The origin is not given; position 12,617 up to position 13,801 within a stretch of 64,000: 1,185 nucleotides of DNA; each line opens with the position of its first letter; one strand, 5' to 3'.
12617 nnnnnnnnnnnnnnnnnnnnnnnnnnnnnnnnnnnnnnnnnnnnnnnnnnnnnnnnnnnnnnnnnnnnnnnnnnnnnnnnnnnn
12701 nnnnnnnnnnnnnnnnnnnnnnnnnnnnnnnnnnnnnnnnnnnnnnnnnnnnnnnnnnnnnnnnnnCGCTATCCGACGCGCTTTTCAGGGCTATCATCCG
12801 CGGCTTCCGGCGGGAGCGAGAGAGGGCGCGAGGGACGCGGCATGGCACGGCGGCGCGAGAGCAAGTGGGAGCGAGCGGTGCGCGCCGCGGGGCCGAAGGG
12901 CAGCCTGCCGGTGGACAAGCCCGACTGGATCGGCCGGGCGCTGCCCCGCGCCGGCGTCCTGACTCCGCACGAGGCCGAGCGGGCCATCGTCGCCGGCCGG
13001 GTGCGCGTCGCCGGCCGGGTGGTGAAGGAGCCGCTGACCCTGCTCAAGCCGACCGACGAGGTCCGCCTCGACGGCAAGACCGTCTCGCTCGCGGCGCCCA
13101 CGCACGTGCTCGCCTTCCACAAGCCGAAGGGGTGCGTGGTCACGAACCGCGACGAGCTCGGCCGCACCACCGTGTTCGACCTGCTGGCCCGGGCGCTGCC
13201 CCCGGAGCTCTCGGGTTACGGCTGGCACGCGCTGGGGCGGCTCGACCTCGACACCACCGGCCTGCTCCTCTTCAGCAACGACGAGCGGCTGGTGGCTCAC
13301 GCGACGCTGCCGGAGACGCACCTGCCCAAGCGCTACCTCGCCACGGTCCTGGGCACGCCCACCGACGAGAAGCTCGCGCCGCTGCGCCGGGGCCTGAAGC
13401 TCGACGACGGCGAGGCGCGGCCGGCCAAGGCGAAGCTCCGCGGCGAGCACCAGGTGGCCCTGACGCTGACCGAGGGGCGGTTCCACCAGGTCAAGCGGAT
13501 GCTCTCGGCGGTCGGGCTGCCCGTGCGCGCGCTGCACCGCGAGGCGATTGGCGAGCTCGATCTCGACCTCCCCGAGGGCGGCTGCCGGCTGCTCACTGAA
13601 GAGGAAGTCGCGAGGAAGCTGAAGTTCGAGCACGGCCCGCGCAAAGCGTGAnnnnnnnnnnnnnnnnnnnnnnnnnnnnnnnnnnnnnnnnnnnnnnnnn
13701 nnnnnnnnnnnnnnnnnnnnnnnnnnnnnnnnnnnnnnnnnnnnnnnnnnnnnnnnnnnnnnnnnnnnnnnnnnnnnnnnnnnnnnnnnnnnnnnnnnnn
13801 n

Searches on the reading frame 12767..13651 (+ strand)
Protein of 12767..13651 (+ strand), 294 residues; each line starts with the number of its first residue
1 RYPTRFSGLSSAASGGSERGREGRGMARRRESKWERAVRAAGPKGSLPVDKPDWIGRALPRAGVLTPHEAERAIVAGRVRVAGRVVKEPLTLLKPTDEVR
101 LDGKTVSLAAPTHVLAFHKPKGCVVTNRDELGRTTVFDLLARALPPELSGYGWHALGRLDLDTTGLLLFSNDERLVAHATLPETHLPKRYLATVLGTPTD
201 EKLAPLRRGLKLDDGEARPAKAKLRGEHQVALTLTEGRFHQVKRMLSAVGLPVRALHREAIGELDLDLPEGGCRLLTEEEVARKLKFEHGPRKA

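Call 65: search_protein_families(library=pfam, proteins=[window:12767-13651:+], max_evalue=0.001)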
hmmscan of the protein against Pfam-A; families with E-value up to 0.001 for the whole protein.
window:12767-13651:+ (294 aa): 2 families
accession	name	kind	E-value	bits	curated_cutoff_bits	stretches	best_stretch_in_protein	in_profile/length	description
PF00849.27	PseudoU_synth_2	-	9.1e-16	58.9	26.8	1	113-248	1-152/152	RNA pseudouridylate synthase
PF01479.30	S4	-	6.5e-06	26.2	22.8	1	66-99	15-48/48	S4 domain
